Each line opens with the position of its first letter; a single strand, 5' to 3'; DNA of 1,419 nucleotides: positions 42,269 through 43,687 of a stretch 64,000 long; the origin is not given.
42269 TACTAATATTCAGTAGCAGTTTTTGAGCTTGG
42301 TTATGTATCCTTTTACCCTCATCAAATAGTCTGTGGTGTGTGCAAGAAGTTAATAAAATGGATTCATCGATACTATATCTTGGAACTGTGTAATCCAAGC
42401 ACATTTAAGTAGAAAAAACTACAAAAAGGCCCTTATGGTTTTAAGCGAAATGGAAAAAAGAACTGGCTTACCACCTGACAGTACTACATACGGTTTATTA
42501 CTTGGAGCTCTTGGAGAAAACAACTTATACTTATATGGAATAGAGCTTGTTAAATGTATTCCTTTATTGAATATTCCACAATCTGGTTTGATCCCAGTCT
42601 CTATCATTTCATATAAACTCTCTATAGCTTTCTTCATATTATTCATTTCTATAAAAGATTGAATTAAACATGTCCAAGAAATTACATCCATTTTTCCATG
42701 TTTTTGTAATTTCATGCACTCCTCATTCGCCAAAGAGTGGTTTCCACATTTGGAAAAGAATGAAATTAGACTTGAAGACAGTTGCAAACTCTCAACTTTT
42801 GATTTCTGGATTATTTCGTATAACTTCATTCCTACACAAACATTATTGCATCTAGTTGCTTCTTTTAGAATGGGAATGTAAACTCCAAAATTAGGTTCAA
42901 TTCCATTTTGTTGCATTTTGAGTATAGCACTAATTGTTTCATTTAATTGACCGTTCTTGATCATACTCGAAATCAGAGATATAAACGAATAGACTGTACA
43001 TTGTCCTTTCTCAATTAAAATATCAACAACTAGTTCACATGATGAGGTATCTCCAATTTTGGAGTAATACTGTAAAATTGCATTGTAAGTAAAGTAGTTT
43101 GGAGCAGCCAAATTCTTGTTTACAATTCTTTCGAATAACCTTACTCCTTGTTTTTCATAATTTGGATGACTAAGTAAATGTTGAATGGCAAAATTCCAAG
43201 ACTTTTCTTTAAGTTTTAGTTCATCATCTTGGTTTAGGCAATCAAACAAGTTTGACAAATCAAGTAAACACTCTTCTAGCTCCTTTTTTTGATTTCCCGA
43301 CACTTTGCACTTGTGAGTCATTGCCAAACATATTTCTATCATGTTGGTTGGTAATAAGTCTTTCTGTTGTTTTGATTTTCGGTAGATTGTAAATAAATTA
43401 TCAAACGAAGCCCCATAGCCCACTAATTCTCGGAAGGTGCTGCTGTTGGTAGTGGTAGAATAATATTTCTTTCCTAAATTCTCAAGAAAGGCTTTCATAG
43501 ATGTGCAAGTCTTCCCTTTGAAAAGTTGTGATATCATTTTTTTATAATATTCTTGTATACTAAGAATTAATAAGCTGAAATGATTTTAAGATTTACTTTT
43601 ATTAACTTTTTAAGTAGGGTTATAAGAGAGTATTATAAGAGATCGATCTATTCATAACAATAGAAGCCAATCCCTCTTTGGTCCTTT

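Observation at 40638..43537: Plant-editing-factor-like DYW-type PPR gene in an amoebozoan-like nuclear genome, apparently split, with an antisense PPR fragment between the two ORFs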

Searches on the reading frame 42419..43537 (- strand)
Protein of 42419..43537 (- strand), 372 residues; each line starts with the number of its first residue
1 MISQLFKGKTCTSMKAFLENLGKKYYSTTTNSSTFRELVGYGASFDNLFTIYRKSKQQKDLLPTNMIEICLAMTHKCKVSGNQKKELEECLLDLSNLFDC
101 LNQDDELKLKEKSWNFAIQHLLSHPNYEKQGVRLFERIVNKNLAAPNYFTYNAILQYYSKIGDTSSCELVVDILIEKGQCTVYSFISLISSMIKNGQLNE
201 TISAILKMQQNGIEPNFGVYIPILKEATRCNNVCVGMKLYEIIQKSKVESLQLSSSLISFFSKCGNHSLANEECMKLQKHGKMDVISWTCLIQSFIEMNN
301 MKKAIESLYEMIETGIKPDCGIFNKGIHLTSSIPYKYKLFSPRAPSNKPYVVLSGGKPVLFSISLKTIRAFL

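Call 5: search_protein_families(library=pfam, proteins=[window:42419-43537:-], max_evalue=1)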
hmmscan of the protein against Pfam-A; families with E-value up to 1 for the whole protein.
window:42419-43537:- (372 aa): 8 families
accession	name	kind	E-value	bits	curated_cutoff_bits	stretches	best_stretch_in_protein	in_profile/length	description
PF13041.12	PPR_2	-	2.9e-16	59.7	30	4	284-319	2-37/50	PPR repeat family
PF13812.12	PPR_3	-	3.5e-12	46.6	25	3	282-324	12-54/63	Pentatricopeptide repeat domain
PF01535.26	PPR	-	7.3e-12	45.1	25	3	286-316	1-31/31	PPR repeat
PF17177.10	PPR_long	-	0.00011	22.1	27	1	122-255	56-194/211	Pentacotripeptide-repeat region of PRORP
PF12854.13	PPR_1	-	0.00031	20.9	23.8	1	282-311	4-33/34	PPR repeat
PF00076.28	RRM_1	-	0.051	13.9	20.7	1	142-187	5-45/70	RNA recognition motif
PF09295.16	ChAPs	-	0.055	12.9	20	1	188-308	171-291/395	ChAPs (Chs5p-Arf1p-binding proteins)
PF23276.1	TPR_24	-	0.14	12.3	27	0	278-329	30-80/195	Fungal tetratrico peptide repeats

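Call 15: find_encoding_contigs(protein=window:42419-43537:-, flank=6000, max_places=4)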
Protein window:42419-43537:- (372 aa): no gene with exactly this product is on record in the collection.

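Call 17: find_homologous_proteins(query=window:42419-43537:-)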
Query window:42419-43537:- (372 aa): 1 proteins with E <= 0.001 among 3483 candidates.
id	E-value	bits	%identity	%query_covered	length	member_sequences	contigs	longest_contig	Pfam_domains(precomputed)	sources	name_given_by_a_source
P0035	1.0e-4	40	23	26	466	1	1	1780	PF17177.11,PF13041.13,PF12854.14,PF01535.27,PF13812.13,PF23276.3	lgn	-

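Call 30: search_protein_representatives(protein=window:42569-43537:-)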
Query: 323 residues. Proteins with E-value up to 0.001 (for the whole library): 6709; up to 1e-10: 2246; up to 1e-30: 173. The best 150 are listed.
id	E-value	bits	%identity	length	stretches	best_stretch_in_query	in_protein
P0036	4.2e-128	443.4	38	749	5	50-323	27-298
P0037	1.6e-73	264.1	24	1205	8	130-319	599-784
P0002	1.3e-72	261.1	32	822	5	203-320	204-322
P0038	1.4e-68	247.9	26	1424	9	151-320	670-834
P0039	2.3e-65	237.4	27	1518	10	131-321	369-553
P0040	1.7e-60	221.4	26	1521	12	131-320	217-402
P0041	3.2e-59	217.2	27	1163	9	181-319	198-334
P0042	9.9e-57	209.0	26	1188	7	185-319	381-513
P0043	2.6e-53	197.8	25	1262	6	139-321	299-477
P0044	1.4e-52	195.3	27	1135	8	155-321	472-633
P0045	2.2e-50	188.1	28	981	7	179-319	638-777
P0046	1.0e-49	186.0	26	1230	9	131-321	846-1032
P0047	2.7e-49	184.6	31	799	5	235-319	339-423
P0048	8.9e-49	182.9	25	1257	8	171-321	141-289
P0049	2.0e-48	181.8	26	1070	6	129-320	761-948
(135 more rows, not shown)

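Call 32: list_cluster_members(proteins=[P0036])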
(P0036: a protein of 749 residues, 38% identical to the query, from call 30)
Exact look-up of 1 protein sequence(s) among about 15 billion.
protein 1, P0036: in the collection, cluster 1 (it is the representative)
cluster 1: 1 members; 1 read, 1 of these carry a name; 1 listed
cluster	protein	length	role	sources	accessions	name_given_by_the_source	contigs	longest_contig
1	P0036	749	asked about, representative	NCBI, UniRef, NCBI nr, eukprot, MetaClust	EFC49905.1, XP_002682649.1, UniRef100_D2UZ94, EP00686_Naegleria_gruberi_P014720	predicted protein [Naegleria gruberi] | Predicted protein n=1 Tax=Naegleria gruberi TaxID=5762 RepID=D2UZ94_NAEGR | uncharacterized protein NAEGRDRAFT_45423 [Naegleria gruberi]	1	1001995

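Call 35: find_encoding_contigs(protein=P0036, flank=10000, max_places=3)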
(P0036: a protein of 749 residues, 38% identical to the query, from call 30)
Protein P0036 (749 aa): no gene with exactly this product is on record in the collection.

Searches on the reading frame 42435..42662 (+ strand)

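Call 5: search_protein_families(library=pfam, proteins=[window:42435-42662:+], max_evalue=1)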
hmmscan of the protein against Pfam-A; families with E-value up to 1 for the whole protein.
window:42435-42662:+ (75 aa): 1 family
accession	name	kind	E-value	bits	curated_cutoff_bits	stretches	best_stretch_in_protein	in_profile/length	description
PF13041.12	PPR_2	-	0.0073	16.8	30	1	2-26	25-48/50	PPR repeat family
